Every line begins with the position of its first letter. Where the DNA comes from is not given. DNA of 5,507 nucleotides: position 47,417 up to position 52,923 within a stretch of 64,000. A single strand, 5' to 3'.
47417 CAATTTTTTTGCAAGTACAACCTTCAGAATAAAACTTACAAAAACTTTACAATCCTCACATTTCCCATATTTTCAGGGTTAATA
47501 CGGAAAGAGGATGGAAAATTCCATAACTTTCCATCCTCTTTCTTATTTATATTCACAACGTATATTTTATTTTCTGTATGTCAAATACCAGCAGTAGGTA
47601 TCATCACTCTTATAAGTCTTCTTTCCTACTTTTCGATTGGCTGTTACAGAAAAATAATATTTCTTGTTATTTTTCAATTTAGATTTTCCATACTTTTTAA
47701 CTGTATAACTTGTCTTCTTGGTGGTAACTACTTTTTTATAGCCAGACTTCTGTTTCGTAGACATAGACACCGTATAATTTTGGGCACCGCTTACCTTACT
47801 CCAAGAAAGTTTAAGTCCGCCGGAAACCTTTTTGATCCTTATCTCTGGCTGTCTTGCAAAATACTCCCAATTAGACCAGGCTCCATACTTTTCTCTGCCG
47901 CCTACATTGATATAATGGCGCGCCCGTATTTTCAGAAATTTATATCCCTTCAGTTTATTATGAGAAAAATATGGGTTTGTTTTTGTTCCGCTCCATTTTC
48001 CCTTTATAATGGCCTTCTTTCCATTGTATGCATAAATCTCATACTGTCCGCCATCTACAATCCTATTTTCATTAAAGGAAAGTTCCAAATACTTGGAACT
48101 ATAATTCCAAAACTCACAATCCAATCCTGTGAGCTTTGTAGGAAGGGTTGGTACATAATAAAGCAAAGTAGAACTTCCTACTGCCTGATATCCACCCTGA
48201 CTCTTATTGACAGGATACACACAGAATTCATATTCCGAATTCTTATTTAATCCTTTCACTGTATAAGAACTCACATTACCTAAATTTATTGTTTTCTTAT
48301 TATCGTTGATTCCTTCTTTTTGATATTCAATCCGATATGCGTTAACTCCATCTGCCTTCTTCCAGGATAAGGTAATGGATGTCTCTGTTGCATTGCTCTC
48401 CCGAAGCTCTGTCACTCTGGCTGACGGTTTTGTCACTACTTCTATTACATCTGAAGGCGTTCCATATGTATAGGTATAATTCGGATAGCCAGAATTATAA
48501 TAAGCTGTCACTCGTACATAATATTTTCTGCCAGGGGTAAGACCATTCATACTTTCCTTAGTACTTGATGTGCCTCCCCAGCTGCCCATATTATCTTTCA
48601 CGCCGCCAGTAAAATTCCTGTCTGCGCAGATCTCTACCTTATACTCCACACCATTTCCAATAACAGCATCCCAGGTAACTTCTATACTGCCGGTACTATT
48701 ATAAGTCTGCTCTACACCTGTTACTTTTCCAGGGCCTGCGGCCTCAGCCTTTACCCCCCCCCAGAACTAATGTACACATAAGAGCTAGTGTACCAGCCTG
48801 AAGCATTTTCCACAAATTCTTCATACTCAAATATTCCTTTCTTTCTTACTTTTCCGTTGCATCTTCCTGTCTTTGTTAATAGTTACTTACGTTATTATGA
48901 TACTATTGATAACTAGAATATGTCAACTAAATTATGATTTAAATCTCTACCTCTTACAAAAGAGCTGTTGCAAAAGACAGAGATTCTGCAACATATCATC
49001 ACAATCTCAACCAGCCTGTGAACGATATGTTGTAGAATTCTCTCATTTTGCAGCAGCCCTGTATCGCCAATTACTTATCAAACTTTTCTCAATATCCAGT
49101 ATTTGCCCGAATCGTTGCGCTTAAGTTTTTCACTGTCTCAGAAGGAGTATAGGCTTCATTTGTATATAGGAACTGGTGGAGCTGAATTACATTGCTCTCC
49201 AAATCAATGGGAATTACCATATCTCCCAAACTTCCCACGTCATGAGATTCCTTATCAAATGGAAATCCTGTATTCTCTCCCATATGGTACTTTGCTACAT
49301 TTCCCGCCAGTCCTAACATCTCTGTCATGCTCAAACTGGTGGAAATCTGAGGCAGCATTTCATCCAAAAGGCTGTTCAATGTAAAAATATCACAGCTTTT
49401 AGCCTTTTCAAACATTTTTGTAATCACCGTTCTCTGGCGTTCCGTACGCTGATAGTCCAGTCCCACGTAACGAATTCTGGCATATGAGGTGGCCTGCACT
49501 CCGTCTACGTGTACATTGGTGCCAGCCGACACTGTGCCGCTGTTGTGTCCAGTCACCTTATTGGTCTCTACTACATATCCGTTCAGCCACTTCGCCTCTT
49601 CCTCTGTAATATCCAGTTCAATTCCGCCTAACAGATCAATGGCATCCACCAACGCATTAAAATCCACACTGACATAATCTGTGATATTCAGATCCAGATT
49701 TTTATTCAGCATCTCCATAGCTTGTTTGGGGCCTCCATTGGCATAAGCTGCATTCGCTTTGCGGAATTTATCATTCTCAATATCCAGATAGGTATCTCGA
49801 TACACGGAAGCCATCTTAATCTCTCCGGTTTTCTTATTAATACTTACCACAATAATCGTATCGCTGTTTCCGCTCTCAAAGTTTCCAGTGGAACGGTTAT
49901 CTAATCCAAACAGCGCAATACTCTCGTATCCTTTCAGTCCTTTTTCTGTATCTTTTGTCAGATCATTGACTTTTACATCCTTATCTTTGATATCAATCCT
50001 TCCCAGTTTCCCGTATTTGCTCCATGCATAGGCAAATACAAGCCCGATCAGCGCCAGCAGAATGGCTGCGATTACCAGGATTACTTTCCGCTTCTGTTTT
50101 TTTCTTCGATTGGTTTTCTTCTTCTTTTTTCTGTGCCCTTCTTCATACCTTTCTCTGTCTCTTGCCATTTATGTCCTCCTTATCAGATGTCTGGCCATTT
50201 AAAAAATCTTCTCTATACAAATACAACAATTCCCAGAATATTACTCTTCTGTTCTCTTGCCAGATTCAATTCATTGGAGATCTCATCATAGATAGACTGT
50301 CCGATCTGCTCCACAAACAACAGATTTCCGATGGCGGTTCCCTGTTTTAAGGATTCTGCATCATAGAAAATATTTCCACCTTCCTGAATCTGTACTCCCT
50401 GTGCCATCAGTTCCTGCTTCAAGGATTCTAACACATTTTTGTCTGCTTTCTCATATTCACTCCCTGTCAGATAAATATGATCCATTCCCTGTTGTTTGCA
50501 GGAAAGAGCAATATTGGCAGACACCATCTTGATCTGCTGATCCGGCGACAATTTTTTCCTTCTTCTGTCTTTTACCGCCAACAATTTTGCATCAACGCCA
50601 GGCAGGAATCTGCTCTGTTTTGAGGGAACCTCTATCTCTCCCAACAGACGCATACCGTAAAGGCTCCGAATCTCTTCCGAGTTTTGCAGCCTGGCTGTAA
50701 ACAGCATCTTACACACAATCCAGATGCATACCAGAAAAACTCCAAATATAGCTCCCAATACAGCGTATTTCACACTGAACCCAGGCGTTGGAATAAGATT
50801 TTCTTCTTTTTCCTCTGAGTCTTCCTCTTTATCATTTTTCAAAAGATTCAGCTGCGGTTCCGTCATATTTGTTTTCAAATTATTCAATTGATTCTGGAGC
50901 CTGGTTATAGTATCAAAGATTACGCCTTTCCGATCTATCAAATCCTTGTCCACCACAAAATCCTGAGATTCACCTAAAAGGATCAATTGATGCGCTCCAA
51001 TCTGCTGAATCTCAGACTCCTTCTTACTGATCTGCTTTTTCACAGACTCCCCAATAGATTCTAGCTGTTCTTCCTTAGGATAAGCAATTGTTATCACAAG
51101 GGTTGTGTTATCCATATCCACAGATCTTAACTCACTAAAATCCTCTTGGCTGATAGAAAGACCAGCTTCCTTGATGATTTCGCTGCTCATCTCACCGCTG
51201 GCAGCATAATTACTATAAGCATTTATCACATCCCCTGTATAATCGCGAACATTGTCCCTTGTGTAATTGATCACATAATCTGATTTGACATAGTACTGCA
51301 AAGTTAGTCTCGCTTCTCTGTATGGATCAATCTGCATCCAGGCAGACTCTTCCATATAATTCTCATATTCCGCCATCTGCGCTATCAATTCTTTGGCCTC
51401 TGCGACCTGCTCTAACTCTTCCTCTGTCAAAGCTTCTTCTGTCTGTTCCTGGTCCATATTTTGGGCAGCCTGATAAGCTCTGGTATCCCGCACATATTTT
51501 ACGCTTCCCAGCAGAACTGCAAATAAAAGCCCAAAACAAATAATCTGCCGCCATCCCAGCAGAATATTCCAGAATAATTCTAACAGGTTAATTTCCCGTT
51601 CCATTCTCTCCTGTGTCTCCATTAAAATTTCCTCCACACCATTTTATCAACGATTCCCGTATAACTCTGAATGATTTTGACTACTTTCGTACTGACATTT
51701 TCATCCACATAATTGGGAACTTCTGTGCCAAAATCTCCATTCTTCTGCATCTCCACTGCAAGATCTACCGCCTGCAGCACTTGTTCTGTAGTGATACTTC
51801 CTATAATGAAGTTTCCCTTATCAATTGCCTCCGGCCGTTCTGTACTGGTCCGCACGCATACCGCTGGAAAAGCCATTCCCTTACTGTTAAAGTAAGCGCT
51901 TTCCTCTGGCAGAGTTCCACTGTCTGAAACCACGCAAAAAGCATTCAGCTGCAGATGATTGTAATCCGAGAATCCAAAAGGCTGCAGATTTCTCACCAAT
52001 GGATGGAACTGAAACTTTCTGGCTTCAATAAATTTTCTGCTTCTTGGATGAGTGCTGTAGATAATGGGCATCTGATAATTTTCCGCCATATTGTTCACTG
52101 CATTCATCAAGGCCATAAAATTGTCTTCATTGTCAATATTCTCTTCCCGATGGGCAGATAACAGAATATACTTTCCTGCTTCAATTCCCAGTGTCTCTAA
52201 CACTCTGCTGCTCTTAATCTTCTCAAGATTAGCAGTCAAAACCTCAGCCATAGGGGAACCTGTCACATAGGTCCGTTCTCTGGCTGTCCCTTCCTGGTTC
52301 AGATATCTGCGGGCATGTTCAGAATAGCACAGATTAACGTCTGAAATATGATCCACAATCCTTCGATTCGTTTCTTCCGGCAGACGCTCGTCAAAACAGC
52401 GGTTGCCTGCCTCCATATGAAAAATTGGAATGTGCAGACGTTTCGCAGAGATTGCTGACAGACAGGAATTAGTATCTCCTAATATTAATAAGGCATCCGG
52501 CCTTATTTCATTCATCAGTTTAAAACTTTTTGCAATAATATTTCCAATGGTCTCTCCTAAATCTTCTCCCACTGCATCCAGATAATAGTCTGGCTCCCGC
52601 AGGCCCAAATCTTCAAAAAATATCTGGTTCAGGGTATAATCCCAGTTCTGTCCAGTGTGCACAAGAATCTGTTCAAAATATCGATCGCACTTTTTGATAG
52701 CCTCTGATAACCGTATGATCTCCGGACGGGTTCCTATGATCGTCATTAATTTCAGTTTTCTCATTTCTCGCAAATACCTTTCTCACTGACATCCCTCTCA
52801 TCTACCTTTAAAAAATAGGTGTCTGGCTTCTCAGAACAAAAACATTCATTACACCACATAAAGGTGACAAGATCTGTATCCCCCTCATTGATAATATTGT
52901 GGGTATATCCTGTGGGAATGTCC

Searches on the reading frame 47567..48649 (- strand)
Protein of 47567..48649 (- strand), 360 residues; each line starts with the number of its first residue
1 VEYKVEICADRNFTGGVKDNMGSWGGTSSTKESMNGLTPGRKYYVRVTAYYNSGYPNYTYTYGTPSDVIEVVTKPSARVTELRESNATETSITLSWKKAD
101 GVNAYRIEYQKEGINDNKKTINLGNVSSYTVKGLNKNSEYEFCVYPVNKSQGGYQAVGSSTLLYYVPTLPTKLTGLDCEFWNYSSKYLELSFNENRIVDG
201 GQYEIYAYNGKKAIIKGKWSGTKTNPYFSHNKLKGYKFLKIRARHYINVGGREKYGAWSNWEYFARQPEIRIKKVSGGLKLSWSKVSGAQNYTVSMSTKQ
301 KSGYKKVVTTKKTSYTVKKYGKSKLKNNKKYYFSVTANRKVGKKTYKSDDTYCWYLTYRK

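Call 4: search_protein_families(library=pfam, proteins=[window:47567-48649:-], max_evalue=0.01)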
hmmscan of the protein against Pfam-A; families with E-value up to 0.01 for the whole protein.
window:47567-48649:- (360 aa): 10 families
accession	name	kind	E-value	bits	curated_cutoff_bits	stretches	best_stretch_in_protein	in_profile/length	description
PF00041.27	fn3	-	2.9e-20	72.7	25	3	79-150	3-72/84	Fibronectin type III domain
PF25059.1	FN3_DSCAM-DSCAML_C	-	1.5e-06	28.9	39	0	86-150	2-68/89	DSCAM/DSCAML C-terminal Fn3-like domain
PF10179.15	NDNF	-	4.6e-05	23.9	27.3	0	89-156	58-118/127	Neuron-derived neurotrophic factor, first Fn(III) domain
PF14292.12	SusE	-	6.6e-05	23.5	25.2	1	68-132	13-80/106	SusE outer membrane protein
PF16656.11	Pur_ac_phosph_N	-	0.00024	22.1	30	1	86-148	10-82/93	Purple acid Phosphatase, N-terminal domain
PF21910.2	GH85_C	-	0.00056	20.7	27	0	77-136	4-61/95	GH85 endohexosaminidases, C-terminal domain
PF25788.1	Ig_Rha78A_N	-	0.002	18.8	27.4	0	289-349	35-95/105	Rha78A-like, N-terminal immunoglobulin domain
PF16655.11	PhoD_N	-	0.0025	18.7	30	0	4-49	31-78/90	PhoD-like phosphatase, N-terminal domain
PF09294.16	Interfer-bind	-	0.0042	17.8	21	0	277-354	29-101/104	Interferon-alpha/beta receptor, fibronectin type III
PF00017.30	SH2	-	0.0075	16.8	21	0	82-116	26-63/77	SH2 domain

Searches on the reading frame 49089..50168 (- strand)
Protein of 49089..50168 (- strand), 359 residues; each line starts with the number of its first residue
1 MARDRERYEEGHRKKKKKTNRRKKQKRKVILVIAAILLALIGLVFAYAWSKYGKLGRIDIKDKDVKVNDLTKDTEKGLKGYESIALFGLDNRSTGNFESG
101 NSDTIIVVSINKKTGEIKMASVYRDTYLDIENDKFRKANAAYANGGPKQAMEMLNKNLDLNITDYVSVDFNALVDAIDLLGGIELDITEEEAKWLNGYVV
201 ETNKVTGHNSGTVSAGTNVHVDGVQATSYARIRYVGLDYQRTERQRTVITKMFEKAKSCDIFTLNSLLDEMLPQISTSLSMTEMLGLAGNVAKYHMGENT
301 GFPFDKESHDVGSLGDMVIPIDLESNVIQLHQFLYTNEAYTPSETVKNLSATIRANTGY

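Call 4: search_protein_families(library=pfam, proteins=[window:49089-50168:-], max_evalue=0.01)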
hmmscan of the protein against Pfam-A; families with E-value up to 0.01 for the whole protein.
window:49089-50168:- (359 aa): 3 families
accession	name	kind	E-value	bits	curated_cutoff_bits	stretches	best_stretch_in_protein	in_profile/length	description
PF03816.19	LytR_cpsA_psr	-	7.8e-33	114.2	24.6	1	101-257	1-149/150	LytR_cpsA_psr family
PF09716.15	ETRAMP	-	0.006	17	29.1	0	14-50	38-76/81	Malarial early transcribed membrane protein (ETRAMP)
PF06072.16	Herpes_US9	-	0.0094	16.3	23.7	0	14-46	20-52/61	Alphaherpesvirus tegument protein US9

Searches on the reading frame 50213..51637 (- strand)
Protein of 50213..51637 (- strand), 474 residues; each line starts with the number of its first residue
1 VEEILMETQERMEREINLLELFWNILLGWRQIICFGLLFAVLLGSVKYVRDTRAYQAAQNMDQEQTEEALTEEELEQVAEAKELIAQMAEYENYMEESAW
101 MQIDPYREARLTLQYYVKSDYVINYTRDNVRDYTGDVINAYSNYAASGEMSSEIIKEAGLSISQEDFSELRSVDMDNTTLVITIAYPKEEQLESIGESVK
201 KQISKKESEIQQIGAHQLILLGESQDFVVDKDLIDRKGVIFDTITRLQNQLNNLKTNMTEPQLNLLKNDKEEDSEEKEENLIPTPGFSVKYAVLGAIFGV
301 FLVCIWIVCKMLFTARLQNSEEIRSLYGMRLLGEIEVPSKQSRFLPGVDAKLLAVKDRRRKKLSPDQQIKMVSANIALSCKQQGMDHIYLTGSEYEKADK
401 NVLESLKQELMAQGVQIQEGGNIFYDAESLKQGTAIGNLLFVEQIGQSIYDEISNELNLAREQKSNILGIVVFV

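Call 4: search_protein_families(library=pfam, proteins=[window:50213-51637:-], max_evalue=0.01)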
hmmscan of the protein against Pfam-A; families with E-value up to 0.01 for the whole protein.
window:50213-51637:- (474 aa): 1 family
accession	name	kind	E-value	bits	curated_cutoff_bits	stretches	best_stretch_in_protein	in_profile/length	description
PF15447.11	NTS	-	4.7e-05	24.2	25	0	192-206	6-20/36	N-terminal segments of PfEMP1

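Call 5: search_protein_families(library=ncbifam, proteins=[window:50213-51637:-], max_evalue=0.01)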
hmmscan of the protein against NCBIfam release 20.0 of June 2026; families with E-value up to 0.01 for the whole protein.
window:50213-51637:- (474 aa): 1 family
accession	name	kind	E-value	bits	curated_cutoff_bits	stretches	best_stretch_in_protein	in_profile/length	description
TIGR01006.1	polys_exp_MPA1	subfamily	8.1e-07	28.7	296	1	289-336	175-222/226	CspC family polysaccharide chain length determinant protein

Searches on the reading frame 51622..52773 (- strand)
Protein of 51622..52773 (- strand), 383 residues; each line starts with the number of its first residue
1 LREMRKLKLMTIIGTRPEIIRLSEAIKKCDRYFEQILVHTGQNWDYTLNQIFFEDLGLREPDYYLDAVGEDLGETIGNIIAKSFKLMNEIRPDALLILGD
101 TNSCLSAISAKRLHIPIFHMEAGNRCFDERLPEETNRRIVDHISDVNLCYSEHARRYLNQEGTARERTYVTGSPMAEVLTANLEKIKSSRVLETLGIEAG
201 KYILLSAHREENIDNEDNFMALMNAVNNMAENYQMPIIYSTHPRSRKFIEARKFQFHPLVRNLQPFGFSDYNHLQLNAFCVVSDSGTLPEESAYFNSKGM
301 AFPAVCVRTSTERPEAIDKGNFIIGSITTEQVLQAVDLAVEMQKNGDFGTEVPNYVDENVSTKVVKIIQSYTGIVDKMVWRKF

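Call 4: search_protein_families(library=pfam, proteins=[window:51622-52773:-], max_evalue=0.01)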
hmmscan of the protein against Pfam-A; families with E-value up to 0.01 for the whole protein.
window:51622-52773:- (383 aa): 1 family
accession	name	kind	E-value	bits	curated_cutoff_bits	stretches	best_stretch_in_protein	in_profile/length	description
PF02350.25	Epimerase_2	-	2.3e-81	273.8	30.6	1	30-368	6-346/347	UDP-N-acetylglucosamine 2-epimerase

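Call 5: search_protein_families(library=ncbifam, proteins=[window:51622-52773:-], max_evalue=0.01)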
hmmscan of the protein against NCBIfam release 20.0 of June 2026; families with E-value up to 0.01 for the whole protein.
window:51622-52773:- (383 aa): 2 families
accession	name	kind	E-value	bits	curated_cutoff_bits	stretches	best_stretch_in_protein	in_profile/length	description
TIGR00236.1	wecB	equivalog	2.2e-61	208.1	210.15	1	7-370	1-364/366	non-hydrolyzing UDP-N-acetylglucosamine 2-epimerase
TIGR03568.1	NeuC_NnaA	equivalog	3e-17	62.5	235.9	1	8-295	2-299/365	UDP-N-acetylglucosamine 2-epimerase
